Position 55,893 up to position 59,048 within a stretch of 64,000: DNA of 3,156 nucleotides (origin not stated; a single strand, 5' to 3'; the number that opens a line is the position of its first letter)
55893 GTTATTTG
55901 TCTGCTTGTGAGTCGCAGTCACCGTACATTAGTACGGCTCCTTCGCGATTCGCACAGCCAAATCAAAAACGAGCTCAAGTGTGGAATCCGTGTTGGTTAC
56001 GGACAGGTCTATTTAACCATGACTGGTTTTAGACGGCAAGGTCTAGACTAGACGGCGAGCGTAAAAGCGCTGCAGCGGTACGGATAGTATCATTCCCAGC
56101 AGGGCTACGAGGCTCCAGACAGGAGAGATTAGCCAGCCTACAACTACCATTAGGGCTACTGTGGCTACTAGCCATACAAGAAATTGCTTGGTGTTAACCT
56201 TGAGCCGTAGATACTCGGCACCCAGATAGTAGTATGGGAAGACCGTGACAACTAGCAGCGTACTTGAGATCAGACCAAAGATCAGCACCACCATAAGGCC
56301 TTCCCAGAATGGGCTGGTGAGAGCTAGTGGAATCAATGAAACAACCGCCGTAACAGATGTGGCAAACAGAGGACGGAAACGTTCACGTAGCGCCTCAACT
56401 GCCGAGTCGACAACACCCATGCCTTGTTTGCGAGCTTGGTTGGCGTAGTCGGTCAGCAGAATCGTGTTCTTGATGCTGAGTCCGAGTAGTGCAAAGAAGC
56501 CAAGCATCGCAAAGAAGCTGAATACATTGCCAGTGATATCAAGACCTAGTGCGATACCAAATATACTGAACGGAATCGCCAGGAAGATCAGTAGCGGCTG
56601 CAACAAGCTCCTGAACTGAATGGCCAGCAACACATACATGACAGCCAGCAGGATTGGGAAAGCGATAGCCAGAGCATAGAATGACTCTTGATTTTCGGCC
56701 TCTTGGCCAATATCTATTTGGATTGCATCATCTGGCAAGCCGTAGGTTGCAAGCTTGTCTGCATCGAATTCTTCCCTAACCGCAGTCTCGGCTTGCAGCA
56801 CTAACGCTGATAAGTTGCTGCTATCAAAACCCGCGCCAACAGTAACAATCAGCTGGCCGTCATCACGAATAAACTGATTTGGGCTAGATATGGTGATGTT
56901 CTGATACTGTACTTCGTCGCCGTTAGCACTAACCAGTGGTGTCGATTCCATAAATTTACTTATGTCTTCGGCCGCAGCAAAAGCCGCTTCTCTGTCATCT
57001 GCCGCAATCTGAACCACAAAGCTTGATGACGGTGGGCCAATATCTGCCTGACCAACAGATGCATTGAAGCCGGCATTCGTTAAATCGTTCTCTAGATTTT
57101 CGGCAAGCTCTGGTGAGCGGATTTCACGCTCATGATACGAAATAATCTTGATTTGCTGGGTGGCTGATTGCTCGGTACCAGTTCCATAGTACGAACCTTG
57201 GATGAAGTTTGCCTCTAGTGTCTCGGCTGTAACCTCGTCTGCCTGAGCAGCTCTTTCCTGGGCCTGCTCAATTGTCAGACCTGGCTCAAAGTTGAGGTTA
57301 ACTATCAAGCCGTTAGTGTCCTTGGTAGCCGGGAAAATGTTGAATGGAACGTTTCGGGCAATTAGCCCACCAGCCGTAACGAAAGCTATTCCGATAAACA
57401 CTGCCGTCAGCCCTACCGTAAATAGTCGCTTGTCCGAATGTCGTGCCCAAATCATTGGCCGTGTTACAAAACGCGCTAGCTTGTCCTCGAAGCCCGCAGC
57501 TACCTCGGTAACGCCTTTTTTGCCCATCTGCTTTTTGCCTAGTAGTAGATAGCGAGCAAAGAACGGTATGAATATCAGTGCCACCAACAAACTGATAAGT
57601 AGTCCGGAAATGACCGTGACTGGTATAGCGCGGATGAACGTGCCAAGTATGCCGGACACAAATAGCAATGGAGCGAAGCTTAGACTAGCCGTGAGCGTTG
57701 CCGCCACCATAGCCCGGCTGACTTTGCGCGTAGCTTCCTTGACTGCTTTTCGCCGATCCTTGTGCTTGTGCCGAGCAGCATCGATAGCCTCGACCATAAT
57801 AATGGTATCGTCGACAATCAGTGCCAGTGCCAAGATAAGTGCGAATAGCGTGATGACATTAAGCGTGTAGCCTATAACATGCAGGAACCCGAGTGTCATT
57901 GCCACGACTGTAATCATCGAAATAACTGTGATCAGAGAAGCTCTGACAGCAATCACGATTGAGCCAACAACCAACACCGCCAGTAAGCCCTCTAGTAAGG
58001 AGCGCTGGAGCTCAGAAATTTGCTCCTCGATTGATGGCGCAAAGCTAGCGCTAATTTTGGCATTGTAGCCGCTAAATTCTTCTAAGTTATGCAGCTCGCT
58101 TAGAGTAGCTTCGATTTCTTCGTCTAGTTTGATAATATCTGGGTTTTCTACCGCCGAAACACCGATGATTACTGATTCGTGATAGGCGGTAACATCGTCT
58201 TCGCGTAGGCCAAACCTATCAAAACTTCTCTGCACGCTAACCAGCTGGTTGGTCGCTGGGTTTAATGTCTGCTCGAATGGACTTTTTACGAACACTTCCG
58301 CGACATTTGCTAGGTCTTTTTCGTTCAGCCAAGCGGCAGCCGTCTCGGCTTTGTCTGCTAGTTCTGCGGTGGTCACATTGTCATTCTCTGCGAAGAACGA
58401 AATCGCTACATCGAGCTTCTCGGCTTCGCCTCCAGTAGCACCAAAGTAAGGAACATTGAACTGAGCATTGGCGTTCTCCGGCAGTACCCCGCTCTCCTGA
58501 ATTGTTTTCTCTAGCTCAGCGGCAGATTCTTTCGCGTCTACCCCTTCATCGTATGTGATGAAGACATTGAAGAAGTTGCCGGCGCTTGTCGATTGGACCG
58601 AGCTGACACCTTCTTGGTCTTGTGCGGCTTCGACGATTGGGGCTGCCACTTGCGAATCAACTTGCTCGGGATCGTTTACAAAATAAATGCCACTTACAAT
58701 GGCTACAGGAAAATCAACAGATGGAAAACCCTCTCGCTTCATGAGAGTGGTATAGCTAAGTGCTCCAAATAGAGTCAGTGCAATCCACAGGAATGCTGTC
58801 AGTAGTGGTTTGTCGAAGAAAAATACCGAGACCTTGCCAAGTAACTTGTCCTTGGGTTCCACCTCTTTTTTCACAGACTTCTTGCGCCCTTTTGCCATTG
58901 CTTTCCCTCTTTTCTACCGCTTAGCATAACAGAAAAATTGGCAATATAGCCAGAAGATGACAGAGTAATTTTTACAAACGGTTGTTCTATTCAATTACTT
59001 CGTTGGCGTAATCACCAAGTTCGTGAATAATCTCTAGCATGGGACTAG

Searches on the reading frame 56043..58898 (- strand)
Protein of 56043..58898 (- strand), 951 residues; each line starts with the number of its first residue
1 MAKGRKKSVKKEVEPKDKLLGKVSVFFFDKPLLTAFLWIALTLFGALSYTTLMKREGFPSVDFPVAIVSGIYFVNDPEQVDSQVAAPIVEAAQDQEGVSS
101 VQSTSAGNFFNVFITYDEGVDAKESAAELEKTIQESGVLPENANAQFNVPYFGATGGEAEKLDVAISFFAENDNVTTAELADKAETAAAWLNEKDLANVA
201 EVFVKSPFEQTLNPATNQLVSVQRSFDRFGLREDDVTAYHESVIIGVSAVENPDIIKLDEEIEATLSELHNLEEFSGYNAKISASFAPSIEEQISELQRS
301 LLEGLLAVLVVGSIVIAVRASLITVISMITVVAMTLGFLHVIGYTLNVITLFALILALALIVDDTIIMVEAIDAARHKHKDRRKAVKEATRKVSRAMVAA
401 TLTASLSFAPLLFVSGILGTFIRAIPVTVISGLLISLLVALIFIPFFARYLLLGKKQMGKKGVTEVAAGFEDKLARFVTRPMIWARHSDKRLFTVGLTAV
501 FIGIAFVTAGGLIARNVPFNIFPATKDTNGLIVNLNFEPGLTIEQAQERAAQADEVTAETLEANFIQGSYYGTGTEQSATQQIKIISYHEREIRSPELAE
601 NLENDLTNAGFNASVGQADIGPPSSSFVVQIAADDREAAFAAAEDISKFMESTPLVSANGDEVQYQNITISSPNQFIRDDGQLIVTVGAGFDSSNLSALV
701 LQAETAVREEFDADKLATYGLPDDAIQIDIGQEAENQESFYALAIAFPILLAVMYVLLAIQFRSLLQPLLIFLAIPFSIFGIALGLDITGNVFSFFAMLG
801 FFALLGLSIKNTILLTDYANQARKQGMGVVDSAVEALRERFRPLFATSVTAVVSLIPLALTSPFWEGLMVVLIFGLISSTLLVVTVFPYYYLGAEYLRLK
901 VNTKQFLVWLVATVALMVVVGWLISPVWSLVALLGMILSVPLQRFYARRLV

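Call 74: search_protein_families(library=pfam, proteins=[window:56043-58898:-], max_evalue=0.0001)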
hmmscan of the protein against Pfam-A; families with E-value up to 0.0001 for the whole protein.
window:56043-58898:- (951 aa): 4 families
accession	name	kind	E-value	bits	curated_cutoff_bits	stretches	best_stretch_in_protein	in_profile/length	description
PF00873.25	ACR_tran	-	1e-84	285.4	28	3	240-608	277-646/1021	AcrB/AcrD/AcrF family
PF03176.21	MMPL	-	1.8e-10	40.7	20.5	1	307-456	160-305/333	MMPL family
PF02355.23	SecD_SecF_C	-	1.3e-08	34.9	20.5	2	738-881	32-173/189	Protein export membrane protein SecD/SecF, C-terminal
PF02460.24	Patched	-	3.4e-05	24.1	23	1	319-409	29-118/156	Patched SSD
